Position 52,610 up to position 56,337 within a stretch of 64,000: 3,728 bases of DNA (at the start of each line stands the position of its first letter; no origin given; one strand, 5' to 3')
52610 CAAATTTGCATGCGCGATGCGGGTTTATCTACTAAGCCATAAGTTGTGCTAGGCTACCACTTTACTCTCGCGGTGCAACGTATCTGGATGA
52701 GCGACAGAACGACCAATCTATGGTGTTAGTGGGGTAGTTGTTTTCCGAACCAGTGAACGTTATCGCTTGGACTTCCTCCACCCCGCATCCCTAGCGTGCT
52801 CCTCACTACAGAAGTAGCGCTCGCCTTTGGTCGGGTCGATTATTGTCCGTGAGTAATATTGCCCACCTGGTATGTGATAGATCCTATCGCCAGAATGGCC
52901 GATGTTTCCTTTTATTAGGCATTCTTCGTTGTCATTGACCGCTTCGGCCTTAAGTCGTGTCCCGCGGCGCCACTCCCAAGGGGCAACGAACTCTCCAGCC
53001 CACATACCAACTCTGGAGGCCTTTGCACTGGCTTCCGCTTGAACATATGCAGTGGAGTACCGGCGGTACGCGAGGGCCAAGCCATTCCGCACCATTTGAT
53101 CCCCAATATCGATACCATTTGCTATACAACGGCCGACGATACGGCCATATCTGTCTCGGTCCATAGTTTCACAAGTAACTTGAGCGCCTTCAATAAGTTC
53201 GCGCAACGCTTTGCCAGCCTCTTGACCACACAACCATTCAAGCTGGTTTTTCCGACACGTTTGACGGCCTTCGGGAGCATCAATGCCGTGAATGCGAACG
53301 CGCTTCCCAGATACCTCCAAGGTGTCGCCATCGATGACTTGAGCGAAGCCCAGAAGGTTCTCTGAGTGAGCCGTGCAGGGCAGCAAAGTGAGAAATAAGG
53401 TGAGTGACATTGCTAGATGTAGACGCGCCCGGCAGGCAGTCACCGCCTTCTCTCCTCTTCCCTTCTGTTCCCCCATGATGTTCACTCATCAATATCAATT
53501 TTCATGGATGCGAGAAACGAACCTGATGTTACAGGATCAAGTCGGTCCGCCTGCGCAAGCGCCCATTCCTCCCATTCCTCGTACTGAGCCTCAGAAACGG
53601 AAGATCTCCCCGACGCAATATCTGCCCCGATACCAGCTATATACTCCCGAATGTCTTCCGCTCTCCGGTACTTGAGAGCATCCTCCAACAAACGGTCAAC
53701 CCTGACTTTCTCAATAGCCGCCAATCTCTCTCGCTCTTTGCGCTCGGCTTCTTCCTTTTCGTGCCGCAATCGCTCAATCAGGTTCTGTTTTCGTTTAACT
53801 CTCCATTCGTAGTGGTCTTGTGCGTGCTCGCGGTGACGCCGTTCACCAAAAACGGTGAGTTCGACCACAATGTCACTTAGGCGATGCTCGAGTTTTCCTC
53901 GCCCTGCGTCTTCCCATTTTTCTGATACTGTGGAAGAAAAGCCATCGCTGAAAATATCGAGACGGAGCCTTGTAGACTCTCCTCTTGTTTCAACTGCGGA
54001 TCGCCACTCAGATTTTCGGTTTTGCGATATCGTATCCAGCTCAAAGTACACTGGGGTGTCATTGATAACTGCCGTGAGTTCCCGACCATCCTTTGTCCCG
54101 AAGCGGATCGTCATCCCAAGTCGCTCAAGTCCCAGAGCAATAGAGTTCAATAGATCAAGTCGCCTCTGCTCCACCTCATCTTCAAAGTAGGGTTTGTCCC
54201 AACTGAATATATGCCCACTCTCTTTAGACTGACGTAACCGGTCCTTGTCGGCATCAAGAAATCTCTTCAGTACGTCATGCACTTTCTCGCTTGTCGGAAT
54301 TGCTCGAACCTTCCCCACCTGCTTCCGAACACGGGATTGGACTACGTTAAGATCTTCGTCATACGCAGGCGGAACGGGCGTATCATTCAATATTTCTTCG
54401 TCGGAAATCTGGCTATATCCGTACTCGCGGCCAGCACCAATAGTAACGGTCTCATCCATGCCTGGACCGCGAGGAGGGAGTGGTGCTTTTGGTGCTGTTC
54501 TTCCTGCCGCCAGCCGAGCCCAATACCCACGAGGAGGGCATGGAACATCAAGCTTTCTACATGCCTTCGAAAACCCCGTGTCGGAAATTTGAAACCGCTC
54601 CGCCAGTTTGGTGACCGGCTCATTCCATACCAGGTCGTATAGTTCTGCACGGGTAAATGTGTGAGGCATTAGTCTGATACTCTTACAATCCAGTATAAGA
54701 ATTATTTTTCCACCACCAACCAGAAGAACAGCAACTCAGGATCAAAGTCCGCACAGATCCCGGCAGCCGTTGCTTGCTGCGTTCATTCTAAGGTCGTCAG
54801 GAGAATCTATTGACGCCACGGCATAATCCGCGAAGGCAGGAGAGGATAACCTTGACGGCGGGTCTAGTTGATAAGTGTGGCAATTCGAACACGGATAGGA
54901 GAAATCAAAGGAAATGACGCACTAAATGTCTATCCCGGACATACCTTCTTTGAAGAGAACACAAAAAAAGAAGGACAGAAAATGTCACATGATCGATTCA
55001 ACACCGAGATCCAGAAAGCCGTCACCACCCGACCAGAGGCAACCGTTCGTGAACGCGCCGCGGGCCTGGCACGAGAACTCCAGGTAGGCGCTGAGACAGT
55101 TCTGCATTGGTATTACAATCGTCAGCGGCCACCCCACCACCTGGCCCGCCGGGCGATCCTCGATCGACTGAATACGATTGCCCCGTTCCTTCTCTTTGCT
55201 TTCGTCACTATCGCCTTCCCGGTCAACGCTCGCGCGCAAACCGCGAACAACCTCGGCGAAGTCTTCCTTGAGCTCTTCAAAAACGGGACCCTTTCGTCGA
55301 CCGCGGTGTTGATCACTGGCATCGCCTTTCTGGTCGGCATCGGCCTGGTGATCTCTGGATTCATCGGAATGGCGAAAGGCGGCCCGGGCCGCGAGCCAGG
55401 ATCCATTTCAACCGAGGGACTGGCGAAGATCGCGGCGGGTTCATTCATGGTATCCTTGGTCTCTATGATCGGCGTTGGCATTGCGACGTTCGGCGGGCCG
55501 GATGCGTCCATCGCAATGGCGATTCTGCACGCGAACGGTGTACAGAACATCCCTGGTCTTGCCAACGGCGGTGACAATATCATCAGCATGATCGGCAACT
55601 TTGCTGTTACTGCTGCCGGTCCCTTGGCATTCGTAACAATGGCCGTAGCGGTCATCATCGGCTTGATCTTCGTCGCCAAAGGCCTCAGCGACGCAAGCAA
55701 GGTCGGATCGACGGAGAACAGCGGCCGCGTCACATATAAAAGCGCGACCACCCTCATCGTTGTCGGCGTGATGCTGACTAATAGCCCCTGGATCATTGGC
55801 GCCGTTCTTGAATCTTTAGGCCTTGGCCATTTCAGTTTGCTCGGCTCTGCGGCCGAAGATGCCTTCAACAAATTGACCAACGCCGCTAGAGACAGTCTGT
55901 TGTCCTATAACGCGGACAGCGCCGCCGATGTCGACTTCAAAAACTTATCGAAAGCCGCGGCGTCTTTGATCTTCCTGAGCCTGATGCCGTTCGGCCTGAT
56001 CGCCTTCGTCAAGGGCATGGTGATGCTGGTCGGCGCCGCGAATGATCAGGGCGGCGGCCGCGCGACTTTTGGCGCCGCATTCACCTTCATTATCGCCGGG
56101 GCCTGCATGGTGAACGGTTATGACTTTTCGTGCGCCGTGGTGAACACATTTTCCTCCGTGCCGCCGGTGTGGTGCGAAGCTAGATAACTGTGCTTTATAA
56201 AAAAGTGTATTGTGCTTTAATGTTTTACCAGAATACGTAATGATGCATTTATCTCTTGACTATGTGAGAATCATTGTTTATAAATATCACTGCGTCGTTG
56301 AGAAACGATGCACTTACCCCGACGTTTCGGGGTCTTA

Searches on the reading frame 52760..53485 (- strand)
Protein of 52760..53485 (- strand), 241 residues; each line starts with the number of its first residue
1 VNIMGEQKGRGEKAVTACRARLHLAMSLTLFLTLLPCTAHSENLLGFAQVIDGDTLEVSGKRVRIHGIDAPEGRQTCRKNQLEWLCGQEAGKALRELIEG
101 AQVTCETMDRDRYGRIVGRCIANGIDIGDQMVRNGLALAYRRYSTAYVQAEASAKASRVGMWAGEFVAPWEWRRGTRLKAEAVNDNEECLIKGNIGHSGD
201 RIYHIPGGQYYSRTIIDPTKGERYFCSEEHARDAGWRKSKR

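Call 11: search_protein_families(library=pfam, proteins=[window:52760-53485:-], max_evalue=0.001)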
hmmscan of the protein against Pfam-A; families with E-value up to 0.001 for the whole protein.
window:52760-53485:- (241 aa): 1 family
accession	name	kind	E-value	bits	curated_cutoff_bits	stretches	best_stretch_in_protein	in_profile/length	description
PF00565.23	SNase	-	2.8e-19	70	21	1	62-163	1-106/107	Staphylococcal nuclease homologue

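Call 41: search_protein_families(library=ncbifam, proteins=[window:52760-53485:-], max_evalue=0.01)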
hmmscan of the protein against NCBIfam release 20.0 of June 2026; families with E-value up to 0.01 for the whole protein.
window:52760-53485:- (241 aa): 7 families
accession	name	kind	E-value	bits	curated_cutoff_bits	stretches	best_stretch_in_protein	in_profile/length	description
NF005082.0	PRK06518.1-2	subfamily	1.2e-13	51.3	367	1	49-184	48-190/196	hypothetical protein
NF005083.0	PRK06518.1-3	subfamily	2.1e-11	43.6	283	1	60-175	64-183/193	hypothetical protein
NF051437.1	sunset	domain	6.8e-11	42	27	1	191-240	1-42/42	sunset domain-containing protein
NF005081.0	PRK06518.1-1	equivalog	8.7e-10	38.3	424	1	62-175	121-237/247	hypothetical protein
NF047969.1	CaNuclEcnA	equivalog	1e-08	35.3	180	1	107-163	90-149/151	calcium-activated nuclease EcnA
NF047694.1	TnucaseNucIStaph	equivalog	1.8e-06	27.6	250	1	47-162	49-174/175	thermonuclease NucI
NF051448.1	50S_L17_sunset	exception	0.0011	18.7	280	1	172-239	169-228/229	50S ribosomal protein L17, sunset domain variant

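Call 42: search_protein_families(library=phrogs, proteins=[window:52760-53485:-], max_evalue=0.01)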
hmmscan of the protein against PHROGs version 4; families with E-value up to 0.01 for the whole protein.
window:52760-53485:- (241 aa): 6 families
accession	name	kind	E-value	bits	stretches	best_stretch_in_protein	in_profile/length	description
phrog_8809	-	unknown function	2.4e-21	75.5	1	48-179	1104-1248/2317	-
phrog_18798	-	unknown function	2e-15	58.2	1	48-152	10-116/124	-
phrog_452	-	DNA, RNA and nucleotide metabolism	8.3e-15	56.1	1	48-145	74-182/201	endonuclease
phrog_20876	-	DNA, RNA and nucleotide metabolism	3.7e-09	37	1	48-163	171-300/395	nuclease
phrog_21287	-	moron, auxiliary metabolic gene and host takeover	4.2e-08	33.9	1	183-240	98-156/157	membrane associated protein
phrog_37474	-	unknown function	0.0025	16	1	48-150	172-273/2087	-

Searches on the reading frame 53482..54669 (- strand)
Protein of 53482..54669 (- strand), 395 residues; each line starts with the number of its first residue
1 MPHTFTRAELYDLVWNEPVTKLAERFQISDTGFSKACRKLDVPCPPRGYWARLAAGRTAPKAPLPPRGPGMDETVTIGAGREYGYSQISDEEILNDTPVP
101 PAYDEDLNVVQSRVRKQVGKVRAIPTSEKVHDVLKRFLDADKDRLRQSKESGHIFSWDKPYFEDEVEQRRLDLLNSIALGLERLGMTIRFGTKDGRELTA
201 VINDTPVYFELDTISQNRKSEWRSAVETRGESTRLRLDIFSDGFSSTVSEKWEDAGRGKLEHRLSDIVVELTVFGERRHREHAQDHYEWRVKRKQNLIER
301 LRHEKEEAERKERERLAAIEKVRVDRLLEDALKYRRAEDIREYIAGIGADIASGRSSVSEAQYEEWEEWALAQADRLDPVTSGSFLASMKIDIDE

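Call 9: search_protein_families(library=pfam, proteins=[window:53482-54669:-], max_evalue=0.01)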
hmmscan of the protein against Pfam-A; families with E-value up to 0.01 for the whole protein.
window:53482-54669:- (395 aa): 0 families

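Call 41: search_protein_families(library=ncbifam, proteins=[window:53482-54669:-], max_evalue=0.01)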
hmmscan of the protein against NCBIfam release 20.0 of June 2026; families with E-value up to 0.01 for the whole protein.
window:53482-54669:- (395 aa): 0 families

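Call 42: search_protein_families(library=phrogs, proteins=[window:53482-54669:-], max_evalue=0.01)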
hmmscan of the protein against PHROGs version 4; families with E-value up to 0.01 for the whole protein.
window:53482-54669:- (395 aa): 1 family
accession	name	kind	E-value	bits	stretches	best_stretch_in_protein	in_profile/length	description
phrog_21091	-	unknown function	0.002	18.6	1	298-321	115-139/407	-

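Call 46: find_homologous_proteins(query=window:53482-54669:-)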
Query window:53482-54669:- (395 aa): 208 proteins with E <= 0.001 among 8000 candidates; the best 120 are listed.
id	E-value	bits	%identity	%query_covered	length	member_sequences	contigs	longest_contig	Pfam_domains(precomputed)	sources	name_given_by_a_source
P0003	3.4e-235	798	91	100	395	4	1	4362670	-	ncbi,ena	-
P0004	5.3e-116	406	50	98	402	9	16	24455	-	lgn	-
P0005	3.7e-114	400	48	99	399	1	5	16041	-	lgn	-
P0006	2.1e-112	394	49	99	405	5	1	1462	-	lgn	-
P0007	5.2e-111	390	50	98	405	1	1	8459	-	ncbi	-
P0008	6.0e-111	389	48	98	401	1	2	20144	-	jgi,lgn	jgi:hypothetical protein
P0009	1.4e-106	375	48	99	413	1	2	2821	-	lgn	-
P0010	7.8e-106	373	48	98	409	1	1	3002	-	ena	-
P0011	1.4e-104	368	48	99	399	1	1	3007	-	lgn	-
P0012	2.3e-98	348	44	99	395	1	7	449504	-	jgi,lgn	jgi:hypothetical protein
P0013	3.6e-98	347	44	99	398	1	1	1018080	-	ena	-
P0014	4.8e-98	347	45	99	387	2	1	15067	-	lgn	-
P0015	4.7e-96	340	44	98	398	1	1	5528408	-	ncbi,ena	-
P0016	8.8e-95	336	43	98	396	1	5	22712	-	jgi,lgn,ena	-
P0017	1.2e-94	336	43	99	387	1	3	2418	-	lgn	-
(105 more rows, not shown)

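Call 47: find_encoding_contigs(protein=P0004, flank=6000, max_places=6)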
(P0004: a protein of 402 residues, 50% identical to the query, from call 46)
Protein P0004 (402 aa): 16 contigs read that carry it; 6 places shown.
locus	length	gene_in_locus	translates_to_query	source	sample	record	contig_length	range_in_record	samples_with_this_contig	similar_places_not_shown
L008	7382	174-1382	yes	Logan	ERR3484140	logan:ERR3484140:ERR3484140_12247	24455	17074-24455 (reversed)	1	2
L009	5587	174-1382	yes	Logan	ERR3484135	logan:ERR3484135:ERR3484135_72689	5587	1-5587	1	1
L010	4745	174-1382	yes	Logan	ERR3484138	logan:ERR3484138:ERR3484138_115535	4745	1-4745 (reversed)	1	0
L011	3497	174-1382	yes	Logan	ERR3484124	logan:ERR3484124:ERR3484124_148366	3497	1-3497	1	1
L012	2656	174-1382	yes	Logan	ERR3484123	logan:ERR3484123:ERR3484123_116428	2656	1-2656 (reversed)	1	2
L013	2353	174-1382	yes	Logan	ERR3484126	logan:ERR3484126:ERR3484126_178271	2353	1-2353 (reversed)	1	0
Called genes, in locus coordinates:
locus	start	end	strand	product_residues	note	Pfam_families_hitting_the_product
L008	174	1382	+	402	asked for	-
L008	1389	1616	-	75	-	-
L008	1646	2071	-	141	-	-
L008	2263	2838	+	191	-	PF00589:Phage_integrase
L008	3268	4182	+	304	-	PF08401:ArdcN, PF18818:MPTase-PolyVal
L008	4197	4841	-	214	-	PF11848:DUF3368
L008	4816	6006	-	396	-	PF12844:HTH_19 (weak), PF13560:HTH_31, PF01381:HTH_3, PF06114:Peptidase_M78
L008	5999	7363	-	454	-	PF06508:QueC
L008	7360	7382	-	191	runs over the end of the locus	-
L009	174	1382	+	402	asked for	-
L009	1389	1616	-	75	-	-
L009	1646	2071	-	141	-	-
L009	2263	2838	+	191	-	PF00589:Phage_integrase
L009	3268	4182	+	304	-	PF08401:ArdcN, PF18818:MPTase-PolyVal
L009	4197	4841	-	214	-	PF11848:DUF3368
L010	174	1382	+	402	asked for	-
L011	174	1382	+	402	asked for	-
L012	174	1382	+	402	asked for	-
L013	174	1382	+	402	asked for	-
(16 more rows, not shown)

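Call 48: find_encoding_contigs(protein=P0012, flank=6000, max_places=4)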
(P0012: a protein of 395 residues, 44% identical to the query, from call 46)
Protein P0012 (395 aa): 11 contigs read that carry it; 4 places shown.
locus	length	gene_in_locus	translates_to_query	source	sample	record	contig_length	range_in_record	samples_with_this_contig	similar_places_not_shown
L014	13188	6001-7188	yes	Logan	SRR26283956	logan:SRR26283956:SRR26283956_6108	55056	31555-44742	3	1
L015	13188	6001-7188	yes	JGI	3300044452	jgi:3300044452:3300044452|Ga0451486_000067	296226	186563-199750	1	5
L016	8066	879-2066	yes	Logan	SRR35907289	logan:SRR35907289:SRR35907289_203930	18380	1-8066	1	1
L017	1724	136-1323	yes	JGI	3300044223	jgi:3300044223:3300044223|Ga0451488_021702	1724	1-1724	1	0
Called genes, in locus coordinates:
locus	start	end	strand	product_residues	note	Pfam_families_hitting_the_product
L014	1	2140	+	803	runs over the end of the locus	PF13589:HATPase_c_3, PF02518:HATPase_c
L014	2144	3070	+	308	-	-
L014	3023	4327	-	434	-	PF00145:DNA_methylase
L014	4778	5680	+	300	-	PF08401:ArdcN, PF18818:MPTase-PolyVal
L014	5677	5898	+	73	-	-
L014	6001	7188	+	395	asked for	-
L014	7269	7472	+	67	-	-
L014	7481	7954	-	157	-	-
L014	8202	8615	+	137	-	PF11171:DUF2958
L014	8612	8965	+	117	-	-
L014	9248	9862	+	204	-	-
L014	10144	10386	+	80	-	PF07885:Ion_trans_2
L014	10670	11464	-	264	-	PF04471:Mrr_cat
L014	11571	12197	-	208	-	PF00239:Resolvase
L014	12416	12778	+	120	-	-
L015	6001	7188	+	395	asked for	-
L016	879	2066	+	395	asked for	-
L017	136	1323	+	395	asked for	-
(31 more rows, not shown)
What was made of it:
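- Homologues of the adjacent 395-aa protein sit next to ArdC antirestriction, integrase and DUF2958 genes on other elements (calls 47, 48).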

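Call 55: search_protein_families(library=padloc, proteins=[window:53482-54669:-], max_evalue=0.01)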
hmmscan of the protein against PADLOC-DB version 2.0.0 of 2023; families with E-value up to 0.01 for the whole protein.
window:53482-54669:- (395 aa): 0 families

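Call 94: search_solved_structures(query=window:53482-54669:-, max_evalue=1)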
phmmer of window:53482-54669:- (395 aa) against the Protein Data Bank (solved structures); distinct sequences matched with E-value up to 1: 0.

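Call 103: predict_structure(alignment_id=A3)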
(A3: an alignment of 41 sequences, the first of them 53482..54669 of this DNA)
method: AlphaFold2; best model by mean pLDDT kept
length: 395 residues; sequences in the alignment: 41
mean_pLDDT: 88.6   pTM: 0.75
mean pLDDT of the five models: 88.6, 87.5, 87.4, 86.2, 86.2
residues with pLDDT >= 90: 248; 70-90: 124; 50-70: 18; < 50: 5
segments of 3 or more residues with pLDDT < 50: none
pLDDT, mean of each block of 10 residues (from residue 1): 88 93 90 92 92 92 93 84 62 88 92 95 92 89 86 75 88 95 93 86 95 81 74 92 86 85 95 96 93 95 95 92 90 94 93 86 93 91 80 53
secondary structure, 60 per line:
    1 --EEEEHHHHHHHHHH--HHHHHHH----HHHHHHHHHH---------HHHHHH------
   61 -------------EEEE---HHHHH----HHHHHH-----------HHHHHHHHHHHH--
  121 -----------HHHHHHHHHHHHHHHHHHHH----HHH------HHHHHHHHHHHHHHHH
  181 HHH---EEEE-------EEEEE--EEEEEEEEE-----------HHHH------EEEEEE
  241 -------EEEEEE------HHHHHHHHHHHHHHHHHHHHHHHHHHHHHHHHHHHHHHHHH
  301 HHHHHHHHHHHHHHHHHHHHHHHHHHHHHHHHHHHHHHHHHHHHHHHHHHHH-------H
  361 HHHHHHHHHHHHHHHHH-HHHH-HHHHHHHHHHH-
elements in order: E3-6 H7-16 H19-25 H30-39 H49-54 E74-77 H81-85 H90-95 H107-118 H132-151 H165-183 E187-190 E198-202 E205-213 H225-228 E235-240 E248-253 H260-352 H360-377 H379-382 H384-394

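Call 105: fold_search(model_id=the predicted structure, library=pdb)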
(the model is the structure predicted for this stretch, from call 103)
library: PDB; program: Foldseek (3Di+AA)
matches with E <= 10: 88; with E <= 0.001: 0
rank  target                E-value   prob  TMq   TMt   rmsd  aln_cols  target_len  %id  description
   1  9njd_C                1.1e+00  0.03  0.07  0.05  22.9       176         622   11  hPNPase bound to PO4 in loop conformation 3 (released 2025-12-10)
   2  9njb_B                1.4e+00  0.03  0.07  0.05  22.5       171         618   13  hPNPase RNA pre-catalytic state (released 2025-12-10)
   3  9nje_C                1.5e+00  0.02  0.07  0.05  23.3       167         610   11  hPNPase bound to PO4 in loop conformation 2 (released 2025-12-10)
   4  4oy2_B                1.9e+00  0.10  0.07  0.12  11.0        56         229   23  Crystal structure of TAF1-TAF7, a TFIID subcomplex (released 2014-06-25)
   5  9nje_B                1.9e+00  0.02  0.07  0.05  22.8       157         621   12  hPNPase bound to PO4 in loop conformation 2 (released 2025-12-10)
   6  9fqr_A0               2.2e+00  0.08  0.22  0.20  31.3       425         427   14  96-nm repeat of axonemal doublet microtubules from bovine sperm (released 2025-03-26)
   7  5jea_D                2.3e+00  0.07  0.13  0.19  12.7       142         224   13  Structure of a cytoplasmic 11-subunit RNA exosome complex including Ski7, bound to RNA (released 2016-07-13)
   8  9atl_A                2.6e+00  0.04  0.09  0.09  19.2       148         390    8  Cryo-EM of Stenotrophomonas maltophilia flagellum (released 2024-11-13)
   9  9njb_A                2.6e+00  0.02  0.07  0.04  20.6       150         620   11  hPNPase RNA pre-catalytic state (released 2025-12-10)
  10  6d6q_D                2.7e+00  0.06  0.11  0.18  10.8       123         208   10  Human nuclear exosome-MTR4 RNA complex - overall reconstruction (released 2018-06-20)
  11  4oy2_D                2.9e+00  0.08  0.07  0.12   9.6        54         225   24  Crystal structure of TAF1-TAF7, a TFIID subcomplex (released 2014-06-25)
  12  8ovw_O                3.6e+00  0.05  0.10  0.15  12.6       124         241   13  Cryo-EM structure of CBF1-CCAN bound topologically to centromeric DNA (released 2023-08-09)
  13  8otz_Ct               3.6e+00  0.04  0.18  0.18  31.4       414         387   11  48-nm repeat of the native axonemal doublet microtubule from bovine sperm (released 2023-11-22)
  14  6d6q_C                3.6e+00  0.03  0.09  0.12  16.6       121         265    8  Human nuclear exosome-MTR4 RNA complex - overall reconstruction (released 2018-06-20)
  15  3u1k_D                3.6e+00  0.01  0.07  0.05  20.5       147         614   12  Crystal structure of human PNPase (released 2012-02-01)
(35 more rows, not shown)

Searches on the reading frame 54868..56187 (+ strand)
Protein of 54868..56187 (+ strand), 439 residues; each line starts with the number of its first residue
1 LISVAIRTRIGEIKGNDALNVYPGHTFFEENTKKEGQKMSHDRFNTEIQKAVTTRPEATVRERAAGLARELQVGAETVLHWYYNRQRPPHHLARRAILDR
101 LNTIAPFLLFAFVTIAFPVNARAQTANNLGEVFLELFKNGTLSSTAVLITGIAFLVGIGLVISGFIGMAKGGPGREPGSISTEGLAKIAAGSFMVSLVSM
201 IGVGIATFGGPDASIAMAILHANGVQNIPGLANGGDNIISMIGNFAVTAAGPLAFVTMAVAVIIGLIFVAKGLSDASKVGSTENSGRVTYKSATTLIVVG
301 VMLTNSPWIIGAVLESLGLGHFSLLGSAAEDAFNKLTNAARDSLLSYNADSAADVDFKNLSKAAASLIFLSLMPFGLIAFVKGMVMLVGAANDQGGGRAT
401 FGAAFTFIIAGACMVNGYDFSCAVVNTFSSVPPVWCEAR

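Call 9: search_protein_families(library=pfam, proteins=[window:54868-56187:+], max_evalue=0.01)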
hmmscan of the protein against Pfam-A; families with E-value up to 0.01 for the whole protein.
window:54868-56187:+ (439 aa): 0 families

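Call 41: search_protein_families(library=ncbifam, proteins=[window:54982-56187:+], max_evalue=0.01)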
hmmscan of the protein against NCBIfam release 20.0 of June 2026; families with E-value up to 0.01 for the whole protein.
window:54982-56187:+ (401 aa): 1 family
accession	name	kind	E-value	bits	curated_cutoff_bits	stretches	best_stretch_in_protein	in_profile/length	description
NF033883.1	conj_TraQ_IncI1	equivalog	5.5e-09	36.1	80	1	220-281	110-174/175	conjugal transfer protein TraQ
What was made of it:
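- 54982..56187 (+): Upstream gene: polytopic membrane protein. It shows a weak, sub-threshold similarity to IncI1 TraQ. The NCBIfam hit scores 36 bits against a cut-off of 80 (call 41).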

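Call 42: search_protein_families(library=phrogs, proteins=[window:54982-56187:+], max_evalue=0.01)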
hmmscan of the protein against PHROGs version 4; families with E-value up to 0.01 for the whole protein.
window:54982-56187:+ (401 aa): 0 families

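Call 49: find_homologous_proteins(query=window:54982-56187:+)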
Query window:54982-56187:+ (401 aa): 5 proteins with E <= 0.001 among 8000 candidates.
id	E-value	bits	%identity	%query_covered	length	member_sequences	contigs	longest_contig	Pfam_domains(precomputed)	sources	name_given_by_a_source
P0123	2.3e-253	858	100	100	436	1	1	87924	-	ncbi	ncbi:MAG: hypothetical protein ACFE0S_00335 [Rhodospirillales bacterium]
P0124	8.6e-196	668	78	100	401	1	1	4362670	-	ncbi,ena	-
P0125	9.3e-44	168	37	80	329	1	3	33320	-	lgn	-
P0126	2.1e-25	108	32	76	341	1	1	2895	-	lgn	-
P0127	2.6e-18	84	32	83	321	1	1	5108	-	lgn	-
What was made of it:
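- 54982..56187 (+): Only 5 homologues were found (call 49).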

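Call 50: find_encoding_contigs(protein=P0125, flank=8000, max_places=4)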
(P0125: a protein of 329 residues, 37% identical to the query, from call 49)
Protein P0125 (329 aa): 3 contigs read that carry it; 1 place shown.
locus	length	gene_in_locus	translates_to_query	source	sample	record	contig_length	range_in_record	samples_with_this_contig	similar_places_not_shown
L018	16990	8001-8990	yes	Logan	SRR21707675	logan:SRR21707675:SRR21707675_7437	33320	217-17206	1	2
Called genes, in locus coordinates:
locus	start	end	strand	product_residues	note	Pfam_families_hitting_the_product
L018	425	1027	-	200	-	PF18143:HAD_SAK_2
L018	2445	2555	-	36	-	-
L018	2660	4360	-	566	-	PF13576:Pentapeptide_3 (faint), PF13599:Pentapeptide_4 (weak), PF00805:Pentapeptide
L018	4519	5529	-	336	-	PF00149:Metallophos (weak)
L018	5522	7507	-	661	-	PF02463:SMC_N (faint), PF13175:AAA_15, PF13476:AAA_23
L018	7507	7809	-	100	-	-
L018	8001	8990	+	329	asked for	-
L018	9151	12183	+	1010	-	-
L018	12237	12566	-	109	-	-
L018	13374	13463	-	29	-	-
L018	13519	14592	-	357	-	-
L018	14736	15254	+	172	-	-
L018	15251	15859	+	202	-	-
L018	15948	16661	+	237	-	PF00149:Metallophos, PF12850:Metallophos_2 (weak)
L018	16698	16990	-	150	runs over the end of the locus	-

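Call 51: find_encoding_contigs(protein=P0127, flank=8000, max_places=3)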
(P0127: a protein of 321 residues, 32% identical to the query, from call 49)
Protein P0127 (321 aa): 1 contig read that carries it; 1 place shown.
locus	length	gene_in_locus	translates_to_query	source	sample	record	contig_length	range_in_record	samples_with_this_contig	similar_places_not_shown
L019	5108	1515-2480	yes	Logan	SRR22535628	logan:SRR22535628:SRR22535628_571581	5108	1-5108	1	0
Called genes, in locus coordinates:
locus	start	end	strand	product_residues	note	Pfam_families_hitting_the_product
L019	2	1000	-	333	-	?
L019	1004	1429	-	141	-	-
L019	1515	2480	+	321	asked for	-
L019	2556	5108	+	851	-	?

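Call 52: find_encoding_contigs(protein=P0126, flank=8000, max_places=3)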
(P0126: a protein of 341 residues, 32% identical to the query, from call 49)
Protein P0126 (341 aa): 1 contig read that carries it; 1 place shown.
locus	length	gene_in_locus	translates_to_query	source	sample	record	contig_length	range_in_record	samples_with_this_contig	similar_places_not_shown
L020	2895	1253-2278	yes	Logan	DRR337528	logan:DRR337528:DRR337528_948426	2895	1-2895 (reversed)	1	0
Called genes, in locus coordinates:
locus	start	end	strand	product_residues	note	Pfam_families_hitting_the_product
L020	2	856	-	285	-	?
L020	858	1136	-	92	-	-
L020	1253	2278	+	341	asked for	-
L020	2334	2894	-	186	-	?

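Call 55: search_protein_families(library=padloc, proteins=[window:54982-56187:+], max_evalue=0.01)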
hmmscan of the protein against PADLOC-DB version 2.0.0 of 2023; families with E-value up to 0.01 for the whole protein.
window:54982-56187:+ (401 aa): 0 families

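Call 82: search_protein_families(library=pfam, proteins=[L018:9151-12183:+, L019:2556-5108:+, L018:8001-8990:+, L018:7507-7809:-, L019:1004-1429:-, L020:858-1136:-], max_evalue=0.01)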
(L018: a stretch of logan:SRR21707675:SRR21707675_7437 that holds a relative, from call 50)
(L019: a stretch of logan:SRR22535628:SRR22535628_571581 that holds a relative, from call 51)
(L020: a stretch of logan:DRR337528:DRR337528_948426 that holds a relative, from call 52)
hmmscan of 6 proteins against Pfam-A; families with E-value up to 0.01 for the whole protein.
L018:9151-12183:+ (1010 aa): 0 families

L019:2556-5108:+ (851 aa): 0 families

L018:8001-8990:+ (329 aa): 0 families

L018:7507-7809:- (100 aa): 2 families
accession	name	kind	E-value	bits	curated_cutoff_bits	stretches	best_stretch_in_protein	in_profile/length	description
PF17045.10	CEP63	-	0.0018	18.5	33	1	1-92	75-170/263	Centrosomal protein of 63 kDa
PF12731.12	Mating_N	-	0.0063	17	21.4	0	53-99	11-61/95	Mating-type protein beta 1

L019:1004-1429:- (141 aa): 0 families

L020:858-1136:- (92 aa): 0 families
